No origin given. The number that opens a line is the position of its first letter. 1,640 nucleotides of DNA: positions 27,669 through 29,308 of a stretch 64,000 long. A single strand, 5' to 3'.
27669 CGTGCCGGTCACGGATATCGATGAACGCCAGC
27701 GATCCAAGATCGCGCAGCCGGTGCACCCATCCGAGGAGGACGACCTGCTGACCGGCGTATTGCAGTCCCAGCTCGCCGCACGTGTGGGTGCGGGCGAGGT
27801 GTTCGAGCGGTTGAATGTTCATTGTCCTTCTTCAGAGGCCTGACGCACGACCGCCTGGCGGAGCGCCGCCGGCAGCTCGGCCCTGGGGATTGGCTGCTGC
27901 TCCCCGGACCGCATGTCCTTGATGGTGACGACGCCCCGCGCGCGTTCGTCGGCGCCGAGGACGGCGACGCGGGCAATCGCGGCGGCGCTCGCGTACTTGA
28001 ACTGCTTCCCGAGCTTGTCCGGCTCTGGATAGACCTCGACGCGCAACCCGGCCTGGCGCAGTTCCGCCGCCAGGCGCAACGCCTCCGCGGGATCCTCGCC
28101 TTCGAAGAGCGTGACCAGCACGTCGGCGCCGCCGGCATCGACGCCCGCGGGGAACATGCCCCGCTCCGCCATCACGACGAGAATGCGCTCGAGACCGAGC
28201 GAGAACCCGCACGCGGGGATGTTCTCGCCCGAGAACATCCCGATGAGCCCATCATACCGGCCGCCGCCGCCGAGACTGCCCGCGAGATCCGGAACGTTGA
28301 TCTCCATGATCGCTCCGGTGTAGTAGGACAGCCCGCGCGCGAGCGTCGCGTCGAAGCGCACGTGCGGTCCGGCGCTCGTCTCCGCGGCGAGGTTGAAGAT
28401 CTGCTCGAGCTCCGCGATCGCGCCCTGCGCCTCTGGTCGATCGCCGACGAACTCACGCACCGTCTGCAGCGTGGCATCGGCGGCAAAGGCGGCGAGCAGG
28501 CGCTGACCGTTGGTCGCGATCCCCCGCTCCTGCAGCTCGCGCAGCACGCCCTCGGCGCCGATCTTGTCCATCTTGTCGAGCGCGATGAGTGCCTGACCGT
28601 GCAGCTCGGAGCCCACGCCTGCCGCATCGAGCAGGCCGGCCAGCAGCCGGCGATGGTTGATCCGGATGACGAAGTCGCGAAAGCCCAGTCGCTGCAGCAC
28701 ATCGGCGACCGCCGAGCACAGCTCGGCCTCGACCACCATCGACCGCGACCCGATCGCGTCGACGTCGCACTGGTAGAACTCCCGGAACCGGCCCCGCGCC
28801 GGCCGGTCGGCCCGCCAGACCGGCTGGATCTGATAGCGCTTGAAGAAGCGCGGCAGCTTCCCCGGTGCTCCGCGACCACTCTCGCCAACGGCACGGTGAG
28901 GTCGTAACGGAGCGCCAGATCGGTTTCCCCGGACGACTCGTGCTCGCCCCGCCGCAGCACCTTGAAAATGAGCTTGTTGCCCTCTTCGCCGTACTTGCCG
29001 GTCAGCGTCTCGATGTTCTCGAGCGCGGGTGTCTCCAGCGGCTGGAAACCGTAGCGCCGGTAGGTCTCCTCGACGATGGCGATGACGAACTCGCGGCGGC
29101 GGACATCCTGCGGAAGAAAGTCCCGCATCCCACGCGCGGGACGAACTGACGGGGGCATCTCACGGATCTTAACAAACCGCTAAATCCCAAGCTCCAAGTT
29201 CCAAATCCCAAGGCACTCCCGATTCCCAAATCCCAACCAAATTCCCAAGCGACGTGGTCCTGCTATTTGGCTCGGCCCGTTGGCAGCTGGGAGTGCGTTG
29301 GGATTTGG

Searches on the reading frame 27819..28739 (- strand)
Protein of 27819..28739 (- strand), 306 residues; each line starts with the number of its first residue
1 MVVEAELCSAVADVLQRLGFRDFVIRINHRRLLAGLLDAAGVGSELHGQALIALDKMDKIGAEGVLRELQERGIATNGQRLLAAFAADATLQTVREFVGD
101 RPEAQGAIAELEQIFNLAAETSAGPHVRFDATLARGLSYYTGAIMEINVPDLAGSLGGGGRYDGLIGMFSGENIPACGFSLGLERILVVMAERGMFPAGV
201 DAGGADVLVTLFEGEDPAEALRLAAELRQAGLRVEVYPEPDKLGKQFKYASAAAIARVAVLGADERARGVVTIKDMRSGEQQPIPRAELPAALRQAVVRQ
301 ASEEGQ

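Call 71: search_protein_families(library=pfam, proteins=[window:27819-28739:-], max_evalue=0.00001)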
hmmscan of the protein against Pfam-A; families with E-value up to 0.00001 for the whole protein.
window:27819-28739:- (306 aa): 2 families
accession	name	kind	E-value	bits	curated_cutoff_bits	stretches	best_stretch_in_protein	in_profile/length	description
PF13393.11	tRNA-synt_His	-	1.1e-27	97.6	25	1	4-186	127-308/308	Histidyl-tRNA synthetase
PF03129.25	HGTP_anticodon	-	2.3e-15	57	21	1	217-295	15-93/94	Anticodon binding domain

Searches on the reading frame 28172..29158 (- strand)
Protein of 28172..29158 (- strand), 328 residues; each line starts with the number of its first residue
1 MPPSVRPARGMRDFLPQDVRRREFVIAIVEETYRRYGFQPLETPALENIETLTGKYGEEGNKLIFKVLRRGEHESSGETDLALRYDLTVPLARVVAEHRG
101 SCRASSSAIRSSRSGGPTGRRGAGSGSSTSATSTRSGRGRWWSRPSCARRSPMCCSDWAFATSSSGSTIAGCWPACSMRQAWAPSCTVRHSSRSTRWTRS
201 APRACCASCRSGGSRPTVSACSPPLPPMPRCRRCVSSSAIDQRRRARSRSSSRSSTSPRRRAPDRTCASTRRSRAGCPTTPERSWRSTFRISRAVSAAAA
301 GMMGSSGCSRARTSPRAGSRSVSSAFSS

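Call 71: search_protein_families(library=pfam, proteins=[window:28172-29158:-], max_evalue=0.00001)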
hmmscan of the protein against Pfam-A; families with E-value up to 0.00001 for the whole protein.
window:28172-29158:- (328 aa): 1 family
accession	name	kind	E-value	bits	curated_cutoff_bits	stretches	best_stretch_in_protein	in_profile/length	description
PF13393.11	tRNA-synt_His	-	5.4e-10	39.4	25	1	10-98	1-82/308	Histidyl-tRNA synthetase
